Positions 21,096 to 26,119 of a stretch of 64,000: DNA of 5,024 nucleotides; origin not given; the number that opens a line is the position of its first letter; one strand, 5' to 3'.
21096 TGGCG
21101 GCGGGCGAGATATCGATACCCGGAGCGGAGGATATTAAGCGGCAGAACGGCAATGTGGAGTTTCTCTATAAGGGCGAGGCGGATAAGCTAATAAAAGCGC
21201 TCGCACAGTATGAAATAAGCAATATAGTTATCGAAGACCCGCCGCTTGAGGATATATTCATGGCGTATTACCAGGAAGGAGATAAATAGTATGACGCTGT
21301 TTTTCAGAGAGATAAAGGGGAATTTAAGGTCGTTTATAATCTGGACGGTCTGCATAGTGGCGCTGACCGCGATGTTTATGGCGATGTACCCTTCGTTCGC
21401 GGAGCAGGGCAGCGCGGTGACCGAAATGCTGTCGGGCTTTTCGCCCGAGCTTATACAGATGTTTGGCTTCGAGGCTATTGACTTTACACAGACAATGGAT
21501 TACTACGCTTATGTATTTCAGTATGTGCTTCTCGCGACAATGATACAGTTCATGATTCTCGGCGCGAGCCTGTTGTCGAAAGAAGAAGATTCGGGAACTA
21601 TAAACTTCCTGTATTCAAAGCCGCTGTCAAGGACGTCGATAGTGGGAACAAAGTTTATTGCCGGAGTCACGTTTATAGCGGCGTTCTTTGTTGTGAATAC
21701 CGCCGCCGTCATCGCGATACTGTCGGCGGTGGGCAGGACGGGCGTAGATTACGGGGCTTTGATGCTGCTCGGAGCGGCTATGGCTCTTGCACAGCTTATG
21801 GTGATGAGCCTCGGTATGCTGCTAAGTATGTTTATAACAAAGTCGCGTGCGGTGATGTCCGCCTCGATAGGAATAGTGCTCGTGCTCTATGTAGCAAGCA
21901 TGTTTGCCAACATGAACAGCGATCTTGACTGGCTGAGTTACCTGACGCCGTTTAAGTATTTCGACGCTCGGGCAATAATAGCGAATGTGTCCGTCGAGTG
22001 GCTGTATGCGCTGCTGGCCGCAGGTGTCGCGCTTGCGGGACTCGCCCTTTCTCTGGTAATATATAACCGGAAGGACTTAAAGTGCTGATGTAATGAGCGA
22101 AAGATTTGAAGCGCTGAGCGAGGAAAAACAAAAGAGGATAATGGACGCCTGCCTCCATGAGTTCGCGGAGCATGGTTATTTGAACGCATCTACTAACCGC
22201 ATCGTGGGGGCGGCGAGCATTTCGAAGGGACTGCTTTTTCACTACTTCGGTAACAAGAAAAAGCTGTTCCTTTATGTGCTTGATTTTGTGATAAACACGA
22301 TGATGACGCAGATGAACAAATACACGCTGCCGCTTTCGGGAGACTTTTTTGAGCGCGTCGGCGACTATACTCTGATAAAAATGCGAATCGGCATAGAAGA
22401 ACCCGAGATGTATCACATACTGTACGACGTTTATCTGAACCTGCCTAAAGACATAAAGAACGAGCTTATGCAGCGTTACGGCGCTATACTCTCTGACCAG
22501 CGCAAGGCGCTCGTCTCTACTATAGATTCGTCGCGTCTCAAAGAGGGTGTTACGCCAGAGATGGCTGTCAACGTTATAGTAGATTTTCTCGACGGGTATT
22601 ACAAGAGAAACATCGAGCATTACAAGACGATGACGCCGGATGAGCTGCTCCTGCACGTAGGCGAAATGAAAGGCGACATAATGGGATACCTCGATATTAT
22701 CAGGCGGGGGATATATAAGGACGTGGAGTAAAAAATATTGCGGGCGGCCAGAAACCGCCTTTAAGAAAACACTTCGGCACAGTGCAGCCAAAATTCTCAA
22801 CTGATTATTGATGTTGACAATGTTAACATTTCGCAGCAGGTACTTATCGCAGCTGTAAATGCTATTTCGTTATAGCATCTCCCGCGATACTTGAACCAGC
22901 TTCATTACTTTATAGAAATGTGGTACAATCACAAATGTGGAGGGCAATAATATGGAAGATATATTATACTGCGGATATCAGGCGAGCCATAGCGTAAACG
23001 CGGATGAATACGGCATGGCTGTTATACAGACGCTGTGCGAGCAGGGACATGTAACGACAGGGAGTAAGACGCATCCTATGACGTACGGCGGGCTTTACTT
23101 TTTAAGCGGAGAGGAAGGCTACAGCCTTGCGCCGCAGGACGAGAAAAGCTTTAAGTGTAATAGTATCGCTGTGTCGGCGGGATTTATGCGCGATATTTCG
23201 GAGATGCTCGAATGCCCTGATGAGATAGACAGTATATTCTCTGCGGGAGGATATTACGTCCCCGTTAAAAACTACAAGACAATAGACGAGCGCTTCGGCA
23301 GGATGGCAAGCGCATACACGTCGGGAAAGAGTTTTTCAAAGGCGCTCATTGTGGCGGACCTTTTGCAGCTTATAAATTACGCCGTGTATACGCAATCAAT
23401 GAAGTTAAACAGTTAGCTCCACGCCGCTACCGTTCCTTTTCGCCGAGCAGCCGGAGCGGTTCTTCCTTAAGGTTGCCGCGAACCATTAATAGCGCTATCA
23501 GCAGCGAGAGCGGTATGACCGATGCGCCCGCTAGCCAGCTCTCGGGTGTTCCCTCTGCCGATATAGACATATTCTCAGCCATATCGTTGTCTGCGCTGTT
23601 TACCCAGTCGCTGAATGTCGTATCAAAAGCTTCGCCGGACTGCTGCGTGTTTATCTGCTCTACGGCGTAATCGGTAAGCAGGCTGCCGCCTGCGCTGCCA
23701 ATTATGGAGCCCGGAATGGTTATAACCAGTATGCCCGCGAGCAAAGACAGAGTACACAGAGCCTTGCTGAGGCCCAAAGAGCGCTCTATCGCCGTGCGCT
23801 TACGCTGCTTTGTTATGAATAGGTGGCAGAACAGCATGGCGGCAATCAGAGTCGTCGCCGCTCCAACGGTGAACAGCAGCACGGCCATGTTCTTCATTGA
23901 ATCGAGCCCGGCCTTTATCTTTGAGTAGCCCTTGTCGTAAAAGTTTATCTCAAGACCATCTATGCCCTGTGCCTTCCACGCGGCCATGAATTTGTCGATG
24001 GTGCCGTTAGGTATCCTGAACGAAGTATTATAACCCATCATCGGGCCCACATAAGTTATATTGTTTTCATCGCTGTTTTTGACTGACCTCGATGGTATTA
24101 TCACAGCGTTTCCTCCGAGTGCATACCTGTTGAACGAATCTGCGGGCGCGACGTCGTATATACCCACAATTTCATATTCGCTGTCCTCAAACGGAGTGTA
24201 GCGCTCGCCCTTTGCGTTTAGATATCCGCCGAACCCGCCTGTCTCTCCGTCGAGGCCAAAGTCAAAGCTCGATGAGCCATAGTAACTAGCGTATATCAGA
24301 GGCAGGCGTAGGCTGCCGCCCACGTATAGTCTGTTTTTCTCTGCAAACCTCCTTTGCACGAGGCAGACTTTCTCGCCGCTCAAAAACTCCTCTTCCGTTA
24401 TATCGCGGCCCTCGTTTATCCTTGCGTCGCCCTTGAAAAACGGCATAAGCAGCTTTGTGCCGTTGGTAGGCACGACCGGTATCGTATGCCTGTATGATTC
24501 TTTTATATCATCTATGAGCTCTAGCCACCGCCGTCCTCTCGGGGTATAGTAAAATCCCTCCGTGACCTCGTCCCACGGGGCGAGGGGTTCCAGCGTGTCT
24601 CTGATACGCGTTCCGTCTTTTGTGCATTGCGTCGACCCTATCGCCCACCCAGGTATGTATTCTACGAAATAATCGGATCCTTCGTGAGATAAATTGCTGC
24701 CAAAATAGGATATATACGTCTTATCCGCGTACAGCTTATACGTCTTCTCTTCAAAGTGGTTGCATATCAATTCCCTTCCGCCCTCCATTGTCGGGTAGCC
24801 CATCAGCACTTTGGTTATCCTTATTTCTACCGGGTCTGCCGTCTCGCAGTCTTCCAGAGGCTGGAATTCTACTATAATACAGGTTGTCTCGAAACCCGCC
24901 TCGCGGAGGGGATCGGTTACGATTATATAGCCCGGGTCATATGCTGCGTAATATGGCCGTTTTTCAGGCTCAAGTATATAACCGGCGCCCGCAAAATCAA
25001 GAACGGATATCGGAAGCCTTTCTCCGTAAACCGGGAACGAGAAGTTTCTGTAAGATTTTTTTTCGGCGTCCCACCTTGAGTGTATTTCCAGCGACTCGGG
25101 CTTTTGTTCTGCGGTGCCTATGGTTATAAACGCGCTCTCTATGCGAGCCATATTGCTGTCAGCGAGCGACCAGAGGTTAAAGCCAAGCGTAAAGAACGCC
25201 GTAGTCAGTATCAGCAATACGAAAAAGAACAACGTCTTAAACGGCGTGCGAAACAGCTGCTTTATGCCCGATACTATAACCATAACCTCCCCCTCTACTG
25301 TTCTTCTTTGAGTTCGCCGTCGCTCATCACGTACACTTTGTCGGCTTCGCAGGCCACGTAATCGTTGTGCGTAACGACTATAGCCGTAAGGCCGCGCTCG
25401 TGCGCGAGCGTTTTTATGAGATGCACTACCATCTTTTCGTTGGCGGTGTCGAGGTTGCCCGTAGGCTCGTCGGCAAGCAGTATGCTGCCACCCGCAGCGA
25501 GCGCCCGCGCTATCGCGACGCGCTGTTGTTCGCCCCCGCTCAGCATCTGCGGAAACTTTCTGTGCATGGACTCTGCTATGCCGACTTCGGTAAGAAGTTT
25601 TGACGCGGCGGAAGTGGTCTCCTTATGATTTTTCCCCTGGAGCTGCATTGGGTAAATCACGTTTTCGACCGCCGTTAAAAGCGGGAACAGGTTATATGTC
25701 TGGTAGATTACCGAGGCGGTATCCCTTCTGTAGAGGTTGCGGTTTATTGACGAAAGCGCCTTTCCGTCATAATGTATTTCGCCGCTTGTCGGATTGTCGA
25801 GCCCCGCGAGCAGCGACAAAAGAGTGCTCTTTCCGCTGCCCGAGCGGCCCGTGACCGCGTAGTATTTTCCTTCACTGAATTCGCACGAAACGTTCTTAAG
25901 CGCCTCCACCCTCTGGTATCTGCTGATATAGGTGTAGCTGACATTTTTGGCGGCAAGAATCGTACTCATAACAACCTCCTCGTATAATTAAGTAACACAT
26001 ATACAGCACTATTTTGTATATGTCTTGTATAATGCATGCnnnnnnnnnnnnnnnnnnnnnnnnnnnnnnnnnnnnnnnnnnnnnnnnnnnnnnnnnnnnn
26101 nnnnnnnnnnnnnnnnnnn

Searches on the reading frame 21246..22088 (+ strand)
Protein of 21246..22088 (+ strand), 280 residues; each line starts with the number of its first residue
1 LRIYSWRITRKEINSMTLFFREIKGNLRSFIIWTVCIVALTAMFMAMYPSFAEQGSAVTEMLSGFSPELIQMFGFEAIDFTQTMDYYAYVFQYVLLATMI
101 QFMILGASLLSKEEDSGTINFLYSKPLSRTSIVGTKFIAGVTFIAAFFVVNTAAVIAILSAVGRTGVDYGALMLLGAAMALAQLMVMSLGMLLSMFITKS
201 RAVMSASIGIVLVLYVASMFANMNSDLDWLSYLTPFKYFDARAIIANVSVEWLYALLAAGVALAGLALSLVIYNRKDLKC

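Call 33: search_protein_families(library=pfam, proteins=[window:21246-22088:+], max_evalue=0.00001)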
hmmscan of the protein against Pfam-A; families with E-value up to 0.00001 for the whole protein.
window:21246-22088:+ (280 aa): 2 families
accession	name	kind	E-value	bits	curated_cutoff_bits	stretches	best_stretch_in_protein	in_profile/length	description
PF12679.13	ABC2_membrane_2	-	1.8e-27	96.8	27.2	1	16-278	1-283/283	ABC-2 family transporter protein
PF12730.13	ABC2_membrane_4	-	1.1e-06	29.2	27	1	28-216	11-177/179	ABC-2 family transporter protein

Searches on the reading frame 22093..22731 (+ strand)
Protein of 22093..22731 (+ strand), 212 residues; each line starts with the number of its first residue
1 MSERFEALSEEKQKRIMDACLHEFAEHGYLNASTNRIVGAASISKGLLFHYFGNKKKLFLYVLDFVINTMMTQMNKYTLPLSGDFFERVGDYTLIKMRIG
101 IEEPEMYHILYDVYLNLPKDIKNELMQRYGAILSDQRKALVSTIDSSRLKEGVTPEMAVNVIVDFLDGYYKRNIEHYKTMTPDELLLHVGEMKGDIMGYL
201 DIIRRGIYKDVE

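Call 33: search_protein_families(library=pfam, proteins=[window:22093-22731:+], max_evalue=0.00001)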
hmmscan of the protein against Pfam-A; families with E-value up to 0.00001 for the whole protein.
window:22093-22731:+ (212 aa): 1 family
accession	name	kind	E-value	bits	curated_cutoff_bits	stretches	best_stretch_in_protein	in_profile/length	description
PF00440.29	TetR_N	-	1.3e-12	47.7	24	1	16-61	1-46/47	Bacterial regulatory proteins, tetR family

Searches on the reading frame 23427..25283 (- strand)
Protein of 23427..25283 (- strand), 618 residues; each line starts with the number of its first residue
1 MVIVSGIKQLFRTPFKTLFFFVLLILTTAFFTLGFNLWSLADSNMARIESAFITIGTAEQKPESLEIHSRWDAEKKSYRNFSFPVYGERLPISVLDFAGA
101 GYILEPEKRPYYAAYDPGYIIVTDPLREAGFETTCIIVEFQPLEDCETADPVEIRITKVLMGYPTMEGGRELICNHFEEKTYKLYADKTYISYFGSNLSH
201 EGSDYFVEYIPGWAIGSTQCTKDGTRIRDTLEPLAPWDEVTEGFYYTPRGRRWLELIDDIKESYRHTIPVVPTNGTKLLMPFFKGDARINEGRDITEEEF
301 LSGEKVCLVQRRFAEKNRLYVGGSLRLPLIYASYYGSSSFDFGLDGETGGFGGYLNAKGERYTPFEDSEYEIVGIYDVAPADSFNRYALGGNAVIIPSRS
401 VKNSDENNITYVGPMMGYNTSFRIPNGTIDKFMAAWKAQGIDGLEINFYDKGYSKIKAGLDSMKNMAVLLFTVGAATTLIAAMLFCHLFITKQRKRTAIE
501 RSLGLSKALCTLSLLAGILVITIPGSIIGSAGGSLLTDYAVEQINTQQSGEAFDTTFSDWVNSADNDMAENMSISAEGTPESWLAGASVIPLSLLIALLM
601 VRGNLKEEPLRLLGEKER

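Call 34: search_protein_families(library=pfam, proteins=[window:23427-25283:-], max_evalue=0.00001)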
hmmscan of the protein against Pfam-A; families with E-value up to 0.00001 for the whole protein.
window:23427-25283:- (618 aa): 1 family
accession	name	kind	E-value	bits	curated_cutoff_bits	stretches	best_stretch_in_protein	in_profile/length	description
PF02687.27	FtsX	-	1.5e-06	28.7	25.5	1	470-560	3-91/120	FtsX-like permease C-terminal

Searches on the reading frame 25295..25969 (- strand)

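Call 34: search_protein_families(library=pfam, proteins=[window:25295-25969:-], max_evalue=0.00001)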
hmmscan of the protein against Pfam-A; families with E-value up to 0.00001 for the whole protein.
window:25295-25969:- (224 aa): 3 families
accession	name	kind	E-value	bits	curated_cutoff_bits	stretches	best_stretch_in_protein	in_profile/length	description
PF00005.33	ABC_tran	-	1.2e-34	120.3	25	1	24-170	1-136/137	ABC transporter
PF02463.25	SMC_N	-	7.7e-09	35.7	40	1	115-216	116-212/220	RecF/RecN/SMC N terminal domain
PF13304.12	AAA_21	-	1.5e-06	28.9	27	0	38-57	3-22/304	AAA domain, putative AbiEii toxin, Type IV TA system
